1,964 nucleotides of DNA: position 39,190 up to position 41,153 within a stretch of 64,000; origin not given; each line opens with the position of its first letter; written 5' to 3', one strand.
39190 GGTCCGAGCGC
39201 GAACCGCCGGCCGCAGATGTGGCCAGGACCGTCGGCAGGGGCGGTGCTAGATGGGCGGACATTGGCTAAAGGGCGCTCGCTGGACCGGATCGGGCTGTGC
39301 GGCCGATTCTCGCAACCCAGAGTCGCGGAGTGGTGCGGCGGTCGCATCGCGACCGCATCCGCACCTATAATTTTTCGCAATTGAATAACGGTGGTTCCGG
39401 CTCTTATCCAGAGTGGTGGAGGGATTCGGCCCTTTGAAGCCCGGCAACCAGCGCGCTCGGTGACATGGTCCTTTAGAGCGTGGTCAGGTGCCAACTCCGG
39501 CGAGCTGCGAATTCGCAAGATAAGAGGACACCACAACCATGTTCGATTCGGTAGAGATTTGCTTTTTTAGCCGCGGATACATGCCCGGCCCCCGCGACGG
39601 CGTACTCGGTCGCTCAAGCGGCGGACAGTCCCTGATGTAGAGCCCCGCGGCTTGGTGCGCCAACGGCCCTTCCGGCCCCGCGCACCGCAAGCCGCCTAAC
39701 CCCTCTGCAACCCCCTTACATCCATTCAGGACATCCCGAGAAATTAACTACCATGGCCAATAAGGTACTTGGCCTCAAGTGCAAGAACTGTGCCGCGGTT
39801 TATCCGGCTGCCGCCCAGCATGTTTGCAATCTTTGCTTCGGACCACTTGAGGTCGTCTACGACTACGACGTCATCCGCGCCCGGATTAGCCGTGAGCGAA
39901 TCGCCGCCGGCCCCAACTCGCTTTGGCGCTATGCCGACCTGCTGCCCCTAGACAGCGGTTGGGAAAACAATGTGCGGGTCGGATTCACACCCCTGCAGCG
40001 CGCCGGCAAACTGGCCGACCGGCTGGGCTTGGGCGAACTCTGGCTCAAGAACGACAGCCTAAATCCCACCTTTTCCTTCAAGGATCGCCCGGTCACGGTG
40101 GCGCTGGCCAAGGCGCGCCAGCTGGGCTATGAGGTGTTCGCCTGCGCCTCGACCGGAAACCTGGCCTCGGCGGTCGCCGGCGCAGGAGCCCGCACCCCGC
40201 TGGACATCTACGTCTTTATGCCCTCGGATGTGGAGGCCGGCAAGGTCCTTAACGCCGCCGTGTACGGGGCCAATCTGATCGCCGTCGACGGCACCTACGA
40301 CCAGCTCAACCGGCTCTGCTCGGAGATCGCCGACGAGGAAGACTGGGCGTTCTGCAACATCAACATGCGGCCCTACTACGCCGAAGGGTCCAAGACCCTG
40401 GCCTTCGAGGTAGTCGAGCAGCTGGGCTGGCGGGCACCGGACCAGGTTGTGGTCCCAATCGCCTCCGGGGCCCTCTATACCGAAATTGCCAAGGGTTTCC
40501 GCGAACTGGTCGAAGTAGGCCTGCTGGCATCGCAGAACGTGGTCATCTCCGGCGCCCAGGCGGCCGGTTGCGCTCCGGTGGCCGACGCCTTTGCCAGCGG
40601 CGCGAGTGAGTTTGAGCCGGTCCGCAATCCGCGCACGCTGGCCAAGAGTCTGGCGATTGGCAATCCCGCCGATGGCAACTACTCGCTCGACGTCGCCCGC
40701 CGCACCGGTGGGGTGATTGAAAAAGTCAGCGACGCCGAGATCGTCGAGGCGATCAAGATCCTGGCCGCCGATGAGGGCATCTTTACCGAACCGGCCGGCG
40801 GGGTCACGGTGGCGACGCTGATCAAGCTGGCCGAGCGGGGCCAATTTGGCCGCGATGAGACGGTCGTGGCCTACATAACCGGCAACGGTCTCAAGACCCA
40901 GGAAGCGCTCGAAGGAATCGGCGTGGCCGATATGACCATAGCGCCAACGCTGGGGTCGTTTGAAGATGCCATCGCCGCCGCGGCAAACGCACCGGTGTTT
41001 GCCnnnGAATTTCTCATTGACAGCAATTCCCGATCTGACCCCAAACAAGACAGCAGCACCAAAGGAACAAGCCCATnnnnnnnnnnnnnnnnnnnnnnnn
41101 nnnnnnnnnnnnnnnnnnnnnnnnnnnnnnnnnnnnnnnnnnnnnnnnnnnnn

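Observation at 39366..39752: SAM-I riboswitch with an unusually long (~225 nt) leader before a threonine-synthase-like gene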

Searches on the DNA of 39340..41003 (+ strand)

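Call 30: search_rna_families(sources=[L001, L002, L004, L005, L087, L089, L091, L093, L095, L096, L097, L007, L011, L023, L037, L045, L055, L056, L061, L064], threshold=gathering)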
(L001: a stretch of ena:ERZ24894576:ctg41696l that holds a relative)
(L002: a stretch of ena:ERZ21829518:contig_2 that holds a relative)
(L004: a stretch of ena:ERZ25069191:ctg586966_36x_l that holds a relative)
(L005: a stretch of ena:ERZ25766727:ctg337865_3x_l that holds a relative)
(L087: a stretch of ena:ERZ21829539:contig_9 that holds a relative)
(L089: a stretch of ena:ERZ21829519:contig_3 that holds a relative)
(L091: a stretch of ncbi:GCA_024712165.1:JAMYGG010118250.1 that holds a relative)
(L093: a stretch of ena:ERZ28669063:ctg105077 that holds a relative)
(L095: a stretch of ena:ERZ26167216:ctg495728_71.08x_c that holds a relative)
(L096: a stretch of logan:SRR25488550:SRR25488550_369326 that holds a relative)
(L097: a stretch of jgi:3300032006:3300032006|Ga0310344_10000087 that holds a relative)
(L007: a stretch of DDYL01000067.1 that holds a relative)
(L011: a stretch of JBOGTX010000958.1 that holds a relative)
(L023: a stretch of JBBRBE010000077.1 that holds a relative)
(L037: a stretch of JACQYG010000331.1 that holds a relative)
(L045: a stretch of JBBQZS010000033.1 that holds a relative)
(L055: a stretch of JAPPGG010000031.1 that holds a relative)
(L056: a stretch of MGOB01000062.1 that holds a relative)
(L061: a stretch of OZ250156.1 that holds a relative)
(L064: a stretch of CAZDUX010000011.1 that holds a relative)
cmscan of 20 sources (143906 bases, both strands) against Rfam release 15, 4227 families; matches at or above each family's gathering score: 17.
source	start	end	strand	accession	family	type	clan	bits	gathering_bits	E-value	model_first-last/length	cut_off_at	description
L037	4196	4622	+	RF00230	T-box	Cis-reg; leader;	-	104.3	93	1.3e-21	1-219/219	no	T-box leader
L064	2181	2291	+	RF00162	SAM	Cis-reg; riboswitch;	CL00012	79.9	44.4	7.6e-17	1-108/108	no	SAM riboswitch aptamer (S box leader)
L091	2683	2787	+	RF00162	SAM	Cis-reg; riboswitch;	CL00012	78.5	44.4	2e-16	1-108/108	no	SAM riboswitch aptamer (S box leader)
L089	2678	2782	+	RF00162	SAM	Cis-reg; riboswitch;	CL00012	77.4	44.4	4.1e-16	1-108/108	no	SAM riboswitch aptamer (S box leader)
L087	2678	2782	+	RF00162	SAM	Cis-reg; riboswitch;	CL00012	76.8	44.4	6.4e-16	1-108/108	no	SAM riboswitch aptamer (S box leader)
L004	3692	3800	+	RF00162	SAM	Cis-reg; riboswitch;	CL00012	76.5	44.4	7.8e-16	1-108/108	no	SAM riboswitch aptamer (S box leader)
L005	3692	3800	+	RF00162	SAM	Cis-reg; riboswitch;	CL00012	76.5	44.4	7.8e-16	1-108/108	no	SAM riboswitch aptamer (S box leader)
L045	2183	2305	+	RF00162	SAM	Cis-reg; riboswitch;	CL00012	75.9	44.4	1.1e-15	1-108/108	no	SAM riboswitch aptamer (S box leader)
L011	1979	2087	+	RF00162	SAM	Cis-reg; riboswitch;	CL00012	75.8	44.4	1.2e-15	1-108/108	no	SAM riboswitch aptamer (S box leader)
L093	2690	2795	+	RF00162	SAM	Cis-reg; riboswitch;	CL00012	74.7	44.4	2.5e-15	1-108/108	no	SAM riboswitch aptamer (S box leader)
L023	2149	2280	+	RF00162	SAM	Cis-reg; riboswitch;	CL00012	74.6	44.4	2.7e-15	1-108/108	no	SAM riboswitch aptamer (S box leader)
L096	2679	2788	+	RF00162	SAM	Cis-reg; riboswitch;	CL00012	73.2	44.4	6.7e-15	1-108/108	no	SAM riboswitch aptamer (S box leader)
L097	2678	2787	+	RF00162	SAM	Cis-reg; riboswitch;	CL00012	73.2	44.4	6.7e-15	1-108/108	no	SAM riboswitch aptamer (S box leader)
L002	3658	3775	+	RF00162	SAM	Cis-reg; riboswitch;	CL00012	72.2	44.4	1.3e-14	1-108/108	no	SAM riboswitch aptamer (S box leader)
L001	3645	3772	+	RF00162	SAM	Cis-reg; riboswitch;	CL00012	72.1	44.4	1.4e-14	1-108/108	no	SAM riboswitch aptamer (S box leader)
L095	2693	2798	+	RF00162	SAM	Cis-reg; riboswitch;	CL00012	70.8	44.4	3.5e-14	1-108/108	no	SAM riboswitch aptamer (S box leader)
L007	2156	2297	+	RF00162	SAM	Cis-reg; riboswitch;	CL00012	57.5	44.4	2.5e-10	1-108/108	no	SAM riboswitch aptamer (S box leader)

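Call 56: search_rna_families(source=window, start=39340, end=39800, threshold=evalue, max_evalue=10)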
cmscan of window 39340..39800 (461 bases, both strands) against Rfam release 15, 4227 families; matches with E-value up to 10: 3.
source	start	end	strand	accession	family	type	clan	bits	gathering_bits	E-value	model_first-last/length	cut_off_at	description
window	39401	39526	+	RF00162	SAM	Cis-reg; riboswitch;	CL00012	73.1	44.4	2.3e-17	1-108/108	no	SAM riboswitch aptamer (S box leader)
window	39599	39614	-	RF01380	HIV-1_SD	Cis-reg;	-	17.1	30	1.1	1-19/19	no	Human immunodeficiency virus type 1 major splice donor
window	39408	39455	-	RF02959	DUF3085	Cis-reg;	-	16.4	40.6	2.1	1-76/76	no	DUF3085 RNA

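Call 71: search_rna_families(source=L037, start=1880, end=2520, threshold=evalue, max_evalue=0.01, show_alignments=2)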
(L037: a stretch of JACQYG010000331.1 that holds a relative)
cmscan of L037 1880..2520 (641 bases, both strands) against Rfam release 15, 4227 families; matches with E-value up to 0.01: 2.
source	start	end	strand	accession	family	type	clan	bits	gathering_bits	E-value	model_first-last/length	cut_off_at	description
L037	2090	2427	+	RF00230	T-box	Cis-reg; leader;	-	69.1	93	7.1e-15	1-219/219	no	T-box leader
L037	1914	2014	+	RF00162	SAM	Cis-reg; riboswitch;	CL00012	37.9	44.4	5.5e-07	1-108/108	no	SAM riboswitch aptamer (S box leader)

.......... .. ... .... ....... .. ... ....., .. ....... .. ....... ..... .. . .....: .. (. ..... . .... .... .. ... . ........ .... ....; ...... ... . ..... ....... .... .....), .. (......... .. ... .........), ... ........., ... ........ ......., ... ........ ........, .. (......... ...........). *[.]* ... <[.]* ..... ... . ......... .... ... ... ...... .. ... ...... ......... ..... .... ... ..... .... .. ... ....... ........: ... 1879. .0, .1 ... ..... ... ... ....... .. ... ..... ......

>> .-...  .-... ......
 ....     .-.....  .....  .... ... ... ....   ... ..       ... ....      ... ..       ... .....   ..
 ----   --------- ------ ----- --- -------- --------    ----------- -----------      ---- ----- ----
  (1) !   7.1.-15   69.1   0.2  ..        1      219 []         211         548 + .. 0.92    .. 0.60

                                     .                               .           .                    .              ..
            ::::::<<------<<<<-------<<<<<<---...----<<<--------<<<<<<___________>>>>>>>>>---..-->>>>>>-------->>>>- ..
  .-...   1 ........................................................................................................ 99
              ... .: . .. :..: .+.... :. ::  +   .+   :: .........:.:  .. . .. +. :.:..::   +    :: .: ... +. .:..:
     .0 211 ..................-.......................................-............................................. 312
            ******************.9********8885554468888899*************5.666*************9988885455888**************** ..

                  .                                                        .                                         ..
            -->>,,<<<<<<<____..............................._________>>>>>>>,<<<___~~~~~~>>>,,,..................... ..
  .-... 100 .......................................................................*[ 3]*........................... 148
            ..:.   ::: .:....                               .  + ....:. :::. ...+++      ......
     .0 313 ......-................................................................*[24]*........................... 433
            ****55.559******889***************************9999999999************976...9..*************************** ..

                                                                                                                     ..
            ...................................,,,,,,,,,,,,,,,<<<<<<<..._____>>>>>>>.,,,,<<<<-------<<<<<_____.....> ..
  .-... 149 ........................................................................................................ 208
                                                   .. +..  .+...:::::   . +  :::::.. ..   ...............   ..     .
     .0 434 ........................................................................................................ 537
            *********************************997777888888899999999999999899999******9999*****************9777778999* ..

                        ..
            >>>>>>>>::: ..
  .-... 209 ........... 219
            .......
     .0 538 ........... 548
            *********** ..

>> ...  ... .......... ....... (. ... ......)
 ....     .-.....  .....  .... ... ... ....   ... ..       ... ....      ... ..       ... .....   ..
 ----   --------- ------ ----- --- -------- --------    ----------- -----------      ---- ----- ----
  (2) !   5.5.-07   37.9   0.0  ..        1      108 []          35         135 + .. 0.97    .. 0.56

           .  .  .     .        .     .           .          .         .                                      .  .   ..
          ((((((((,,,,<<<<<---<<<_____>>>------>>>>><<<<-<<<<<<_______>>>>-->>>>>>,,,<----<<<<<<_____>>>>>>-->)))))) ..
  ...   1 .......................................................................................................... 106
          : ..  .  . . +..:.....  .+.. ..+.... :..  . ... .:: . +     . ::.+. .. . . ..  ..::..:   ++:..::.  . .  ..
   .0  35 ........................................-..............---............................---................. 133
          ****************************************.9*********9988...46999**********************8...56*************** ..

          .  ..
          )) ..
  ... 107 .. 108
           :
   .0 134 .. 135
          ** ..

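Call 72: search_rna_families(source=L011, start=1950, end=2520, threshold=evalue, max_evalue=0.01, show_alignments=2)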
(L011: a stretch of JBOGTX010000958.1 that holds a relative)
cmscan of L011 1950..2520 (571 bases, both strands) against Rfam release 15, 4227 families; matches with E-value up to 0.01: 2.
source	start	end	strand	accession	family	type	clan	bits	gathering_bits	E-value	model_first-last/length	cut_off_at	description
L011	2176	2460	+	RF00230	T-box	Cis-reg; leader;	-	83.6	93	1.1e-18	1-219/219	no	T-box leader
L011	1979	2087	+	RF00162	SAM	Cis-reg; riboswitch;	CL00012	75.8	44.4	4.8e-18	1-108/108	no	SAM riboswitch aptamer (S box leader)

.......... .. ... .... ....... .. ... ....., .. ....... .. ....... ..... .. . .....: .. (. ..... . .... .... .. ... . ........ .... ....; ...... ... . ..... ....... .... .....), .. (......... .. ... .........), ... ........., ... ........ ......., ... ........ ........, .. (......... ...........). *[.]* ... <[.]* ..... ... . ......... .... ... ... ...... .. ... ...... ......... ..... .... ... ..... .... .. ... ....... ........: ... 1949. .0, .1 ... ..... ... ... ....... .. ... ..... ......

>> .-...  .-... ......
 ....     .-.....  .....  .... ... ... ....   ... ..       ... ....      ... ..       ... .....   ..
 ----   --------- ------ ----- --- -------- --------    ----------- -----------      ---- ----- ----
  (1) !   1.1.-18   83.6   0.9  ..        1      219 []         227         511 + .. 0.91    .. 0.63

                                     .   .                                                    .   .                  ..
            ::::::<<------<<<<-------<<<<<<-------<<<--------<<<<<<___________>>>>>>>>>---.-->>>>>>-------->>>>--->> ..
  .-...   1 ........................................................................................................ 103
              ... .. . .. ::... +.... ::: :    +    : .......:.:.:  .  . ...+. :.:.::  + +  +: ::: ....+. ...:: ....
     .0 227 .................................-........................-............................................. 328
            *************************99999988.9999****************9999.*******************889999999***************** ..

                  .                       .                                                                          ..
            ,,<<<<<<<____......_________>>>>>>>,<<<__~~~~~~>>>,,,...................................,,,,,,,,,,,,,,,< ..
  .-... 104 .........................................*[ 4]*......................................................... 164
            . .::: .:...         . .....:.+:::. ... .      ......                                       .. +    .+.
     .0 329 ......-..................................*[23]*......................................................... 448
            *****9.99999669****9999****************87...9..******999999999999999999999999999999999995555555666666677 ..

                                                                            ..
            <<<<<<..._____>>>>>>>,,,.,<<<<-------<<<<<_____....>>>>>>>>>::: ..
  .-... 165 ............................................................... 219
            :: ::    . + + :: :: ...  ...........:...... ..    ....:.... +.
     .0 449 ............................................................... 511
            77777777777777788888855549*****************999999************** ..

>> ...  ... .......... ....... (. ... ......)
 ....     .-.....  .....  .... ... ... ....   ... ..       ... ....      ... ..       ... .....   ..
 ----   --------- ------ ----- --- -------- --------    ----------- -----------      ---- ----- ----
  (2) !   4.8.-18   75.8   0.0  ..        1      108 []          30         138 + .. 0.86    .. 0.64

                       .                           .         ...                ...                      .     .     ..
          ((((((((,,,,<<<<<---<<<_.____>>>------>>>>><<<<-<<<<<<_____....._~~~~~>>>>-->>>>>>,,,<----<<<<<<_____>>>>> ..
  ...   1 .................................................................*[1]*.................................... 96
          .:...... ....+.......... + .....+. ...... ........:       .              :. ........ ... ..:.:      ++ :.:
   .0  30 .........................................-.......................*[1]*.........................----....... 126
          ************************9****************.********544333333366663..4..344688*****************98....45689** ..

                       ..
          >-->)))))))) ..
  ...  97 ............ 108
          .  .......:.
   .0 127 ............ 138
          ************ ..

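Call 80: search_rna_families(sources=[L009, L010, L018, L025, L060, L071, L078, L102, L155, L171, L024, L048, L061, L098], threshold=gathering)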
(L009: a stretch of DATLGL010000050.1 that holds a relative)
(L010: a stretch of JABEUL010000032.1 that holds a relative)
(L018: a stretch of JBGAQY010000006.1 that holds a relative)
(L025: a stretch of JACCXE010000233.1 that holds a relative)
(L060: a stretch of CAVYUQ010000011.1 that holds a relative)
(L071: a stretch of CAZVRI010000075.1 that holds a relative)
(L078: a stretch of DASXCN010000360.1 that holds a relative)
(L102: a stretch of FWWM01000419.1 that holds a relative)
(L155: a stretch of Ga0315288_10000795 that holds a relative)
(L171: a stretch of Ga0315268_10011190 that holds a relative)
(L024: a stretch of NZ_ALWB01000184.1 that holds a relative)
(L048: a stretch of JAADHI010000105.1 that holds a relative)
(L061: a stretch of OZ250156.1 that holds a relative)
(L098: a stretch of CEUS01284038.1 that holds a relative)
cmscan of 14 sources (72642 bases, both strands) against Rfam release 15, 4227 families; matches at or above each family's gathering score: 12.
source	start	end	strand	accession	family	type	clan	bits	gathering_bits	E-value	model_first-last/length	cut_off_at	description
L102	898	1000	+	RF00162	SAM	Cis-reg; riboswitch;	CL00012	93.2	44.4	5.3e-21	1-108/108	no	SAM riboswitch aptamer (S box leader)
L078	2325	2434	+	RF00162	SAM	Cis-reg; riboswitch;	CL00012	89.6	44.4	5.9e-20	1-108/108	no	SAM riboswitch aptamer (S box leader)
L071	2302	2420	+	RF00162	SAM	Cis-reg; riboswitch;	CL00012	86.1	44.4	6.3e-19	1-108/108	no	SAM riboswitch aptamer (S box leader)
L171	2607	2748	+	RF00379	c-di-AMP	Cis-reg; riboswitch;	-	83.4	38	7.1e-18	1-134/134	no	c-di-AMP riboswitch aptamer (ydaO/yuaA leader)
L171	120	228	+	RF00162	SAM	Cis-reg; riboswitch;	CL00012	81.8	44.4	1.1e-17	1-108/108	no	SAM riboswitch aptamer (S box leader)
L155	890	1001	+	RF00162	SAM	Cis-reg; riboswitch;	CL00012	81.3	44.4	1.5e-17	1-108/108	no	SAM riboswitch aptamer (S box leader)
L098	876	985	+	RF00162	SAM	Cis-reg; riboswitch;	CL00012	75.8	44.4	6e-16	1-108/108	no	SAM riboswitch aptamer (S box leader)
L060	2328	2430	+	RF00162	SAM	Cis-reg; riboswitch;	CL00012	69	44.4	6e-14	1-108/108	no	SAM riboswitch aptamer (S box leader)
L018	2388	2479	+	RF00162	SAM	Cis-reg; riboswitch;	CL00012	68.8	44.4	6.5e-14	1-108/108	no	SAM riboswitch aptamer (S box leader)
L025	1589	1684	+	RF00162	SAM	Cis-reg; riboswitch;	CL00012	65.3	44.4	6.8e-13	1-108/108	no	SAM riboswitch aptamer (S box leader)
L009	2373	2471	+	RF00162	SAM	Cis-reg; riboswitch;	CL00012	56.4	44.4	2.7e-10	1-108/108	no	SAM riboswitch aptamer (S box leader)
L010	2395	2483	+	RF00162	SAM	Cis-reg; riboswitch;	CL00012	52.8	44.4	3e-09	1-108/108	no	SAM riboswitch aptamer (S box leader)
